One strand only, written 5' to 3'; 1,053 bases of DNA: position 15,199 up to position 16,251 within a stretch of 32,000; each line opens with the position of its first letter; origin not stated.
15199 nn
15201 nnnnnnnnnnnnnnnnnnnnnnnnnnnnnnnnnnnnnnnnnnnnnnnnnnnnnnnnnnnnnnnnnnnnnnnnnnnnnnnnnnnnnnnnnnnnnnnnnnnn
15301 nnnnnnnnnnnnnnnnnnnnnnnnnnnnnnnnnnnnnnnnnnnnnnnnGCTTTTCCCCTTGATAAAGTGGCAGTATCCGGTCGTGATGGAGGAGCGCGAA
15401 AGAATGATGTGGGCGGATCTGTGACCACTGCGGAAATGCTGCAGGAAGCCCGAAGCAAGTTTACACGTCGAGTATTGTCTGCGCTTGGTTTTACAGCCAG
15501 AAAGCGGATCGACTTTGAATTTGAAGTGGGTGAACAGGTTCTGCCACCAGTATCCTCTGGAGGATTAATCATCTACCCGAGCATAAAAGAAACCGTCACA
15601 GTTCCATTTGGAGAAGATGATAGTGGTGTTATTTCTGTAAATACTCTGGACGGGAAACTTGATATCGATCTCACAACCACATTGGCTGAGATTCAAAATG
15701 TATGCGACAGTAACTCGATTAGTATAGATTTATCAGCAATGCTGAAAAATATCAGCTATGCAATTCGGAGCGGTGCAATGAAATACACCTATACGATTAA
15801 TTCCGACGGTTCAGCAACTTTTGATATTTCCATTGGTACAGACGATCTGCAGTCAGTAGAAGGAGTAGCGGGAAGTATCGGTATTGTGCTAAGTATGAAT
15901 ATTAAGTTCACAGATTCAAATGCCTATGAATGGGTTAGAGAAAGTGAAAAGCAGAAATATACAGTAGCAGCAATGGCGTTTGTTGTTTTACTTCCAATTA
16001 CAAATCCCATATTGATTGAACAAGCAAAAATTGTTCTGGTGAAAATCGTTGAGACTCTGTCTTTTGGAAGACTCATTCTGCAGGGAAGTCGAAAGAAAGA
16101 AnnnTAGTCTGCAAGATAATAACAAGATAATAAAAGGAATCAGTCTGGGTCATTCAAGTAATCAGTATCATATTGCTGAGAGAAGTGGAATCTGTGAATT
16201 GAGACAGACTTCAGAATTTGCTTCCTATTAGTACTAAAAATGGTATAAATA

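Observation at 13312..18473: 5.1-kb low-GC island bounded by a 17-nt direct repeat, with no recombinase and a coherent but unrecognised cargo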

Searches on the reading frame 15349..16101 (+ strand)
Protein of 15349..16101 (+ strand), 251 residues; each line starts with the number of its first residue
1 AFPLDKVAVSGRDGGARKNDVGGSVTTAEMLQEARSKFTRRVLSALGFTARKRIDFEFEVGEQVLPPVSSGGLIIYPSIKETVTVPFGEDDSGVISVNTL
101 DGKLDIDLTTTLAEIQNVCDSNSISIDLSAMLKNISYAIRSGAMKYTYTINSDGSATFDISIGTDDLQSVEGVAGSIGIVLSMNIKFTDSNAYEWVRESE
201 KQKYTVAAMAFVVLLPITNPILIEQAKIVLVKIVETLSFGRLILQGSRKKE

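Call 73: predict_structure(alignment_id=A4)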
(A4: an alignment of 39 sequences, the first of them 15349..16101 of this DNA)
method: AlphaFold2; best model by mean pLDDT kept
length: 251 residues; sequences in the alignment: 39
mean_pLDDT: 77.2   pTM: 0.73
mean pLDDT of the five models: 77.2, 76.6, 74.9, 72.8, 72.5
residues with pLDDT >= 90: 76; 70-90: 103; 50-70: 39; < 50: 33
segments of 3 or more residues with pLDDT < 50: 1-22, 241-251
pLDDT, mean of each block of 10 residues (from residue 1): 43 43 70 91 84 59 84 86 88 89 90 85 74 93 90 85 93 93 84 61 78 81 76 66 44 40
secondary structure, 60 per line:
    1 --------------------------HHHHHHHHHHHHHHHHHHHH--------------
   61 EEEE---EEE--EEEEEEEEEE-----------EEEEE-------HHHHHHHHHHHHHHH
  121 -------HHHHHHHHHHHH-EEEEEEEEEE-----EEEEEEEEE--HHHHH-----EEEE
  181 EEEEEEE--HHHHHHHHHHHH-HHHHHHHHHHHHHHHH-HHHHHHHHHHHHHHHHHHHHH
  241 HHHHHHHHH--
elements in order: H27-46 E61-64 E68-70 E73-82 E94-98 H106-120 H128-139 E141-150 E156-164 H167-171 E177-187 H190-201 H203-218 H220-249

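Call 78: fold_search(model_id=the predicted structure, library=pdb)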
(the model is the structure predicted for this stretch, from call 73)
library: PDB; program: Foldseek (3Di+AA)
matches with E <= 10: 682; with E <= 0.001: 0
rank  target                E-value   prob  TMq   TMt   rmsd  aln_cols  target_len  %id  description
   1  5jqm_A                1.5e-02  0.25  0.16  0.16  16.9       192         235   10  Crystal Structure of Phosphatidic acid Transporter Ups1/Mdm35 Void of Bound Phospholipid from Saccharomyces Cerevisiae (released 2017-07-12)
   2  5jqm_B                1.7e-02  0.35  0.16  0.17  16.9       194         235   10  Crystal Structure of Phosphatidic acid Transporter Ups1/Mdm35 Void of Bound Phospholipid from Saccharomyces Cerevisiae (released 2017-07-12)
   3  5jqm_C                2.5e-02  0.21  0.15  0.16  17.0       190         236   10  Crystal Structure of Phosphatidic acid Transporter Ups1/Mdm35 Void of Bound Phospholipid from Saccharomyces Cerevisiae (released 2017-07-12)
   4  8ucr_MT               3.2e-02  0.06  0.09  0.07  35.5       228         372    6  PhiCb5 maturation protein with Caulobacter crescentus bNY30a pili (released 2024-05-15)
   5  7zqt_E                6.4e-02  0.13  0.15  0.10  15.5       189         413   10  Helicobacter pylori adhesin BabA bound to neutralising human antibody. (released 2023-05-17)
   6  3lyd_B                7.2e-02  0.15  0.17  0.23  12.1       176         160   11  Crystal structure of Putative uncharacterized protein from Jonesia denitrificans (released 2010-03-09)
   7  7os6_BBB              1.1e-01  0.13  0.12  0.09  14.6       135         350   15  Crystal structure of Rhizobium etli inducible L-asparaginase ReAV (monoclinic form MP1) (released 2021-11-24)
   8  9g67_A                1.1e-01  0.13  0.11  0.09  14.5       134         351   14  Crystal structure of Rhizobium etli L-asparaginase ReAV K138H mutant in complex with L-Asn (released 2025-01-15)
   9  9g66_A                1.1e-01  0.12  0.11  0.09  14.5       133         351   13  Crystal structure of WT Rhizobium etli L-asparaginase ReAV in complex with L-Asn (released 2025-01-15)
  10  2gvh_C                1.2e-01  0.13  0.16  0.16  19.0       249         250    8  Crystal structure of Acyl-CoA hydrolase (15159470) from AGROBACTERIUM TUMEFACIENS at 2.65 A resolution (released 2006-05-30)
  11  3lyd_A                1.2e-01  0.10  0.15  0.19  12.2       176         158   10  Crystal structure of Putative uncharacterized protein from Jonesia denitrificans (released 2010-03-09)
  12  8r4p                  1.2e-01  0.08  0.14  0.09  17.9       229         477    9  Structure of BabA from Helicobacter pylori strain 17875 (released 2024-11-20)
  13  8ruf_A                1.3e-01  0.12  0.11  0.09  14.5       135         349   13  Crystal structure of Rhizobium etli L-asparaginase ReAV D187A mutant (released 2024-04-17)
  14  9qcw_A                1.4e-01  0.13  0.11  0.09  14.6       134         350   14  Crystal structure of Rhizobium etli L-asparaginase ReAV K51A mutant (released 2025-07-16)
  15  9qcy_B                1.4e-01  0.12  0.11  0.09  14.5       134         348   14  Crystal structure of Rhizobium etli L-asparaginase ReAV S80A mutant (released 2025-07-16)
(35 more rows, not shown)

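Call 98: fold_search(model_id=the predicted structure, library=viral)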
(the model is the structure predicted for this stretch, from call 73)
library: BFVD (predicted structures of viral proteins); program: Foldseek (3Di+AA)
matches with E <= 10: 679; with E <= 0.001: 0
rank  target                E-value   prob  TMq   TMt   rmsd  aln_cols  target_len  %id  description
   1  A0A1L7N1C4            2.5e-02  0.75  0.28  0.36  11.1       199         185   11  Uncharacterized protein [Ralstonia phage RP31]
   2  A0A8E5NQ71            4.3e-02  0.47  0.25  0.31  11.2       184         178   16  (no name in the UniProt tables at hand)
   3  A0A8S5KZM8            4.8e-02  0.05  0.10  0.06  20.7       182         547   10  Maturation protein [ssRNA phage SRR7976324_1]
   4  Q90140                5.7e-02  0.09  0.13  0.13  20.8       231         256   11  Ustilago maydis virus P1 (M1) [Ustilago maydis virus 1]
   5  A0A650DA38            6.0e-02  0.16  0.14  0.15  31.3       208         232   13  (no name in the UniProt tables at hand)
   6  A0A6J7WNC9            6.7e-02  0.21  0.17  0.24  18.9       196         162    9  Uncharacterized protein [uncultured Caudovirales phage]
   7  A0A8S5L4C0            6.7e-02  0.04  0.11  0.08  32.1       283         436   12  Maturation protein (Fragment) [ssRNA phage Esthiorhiza.1_9]
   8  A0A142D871            7.9e-02  0.08  0.11  0.06  25.1       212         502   12  Maturation (Fragment) [Leviviridae sp.]
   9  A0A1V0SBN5            9.3e-02  0.20  0.18  0.05  18.8       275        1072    8  Zinc-dependent metalloprotease [Catovirus CTV1]
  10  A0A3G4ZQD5            9.3e-02  0.06  0.12  0.13  18.4       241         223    7  Phosphatidylinositol transfer protein N-terminal domain-containing protein [Terrestrivirus sp.]
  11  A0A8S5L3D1            9.3e-02  0.06  0.11  0.06  22.9       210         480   16  Maturation protein [ssRNA phage SRR6960799_7]
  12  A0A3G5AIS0            1.0e-01  0.15  0.19  0.15  22.6       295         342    8  Uncharacterized protein [Sylvanvirus sp.]
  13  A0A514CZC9            1.0e-01  0.02  0.07  0.05  40.3       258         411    8  Maturation [Leviviridae sp.]
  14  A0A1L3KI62            1.1e-01  0.03  0.09  0.06  28.7       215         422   10  Uncharacterized protein [Beihai levi-like virus 2]
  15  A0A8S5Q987            1.2e-01  0.12  0.12  0.08  18.7       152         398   16  DNA polymerase II small subunit [Siphoviridae sp. ctfR912]
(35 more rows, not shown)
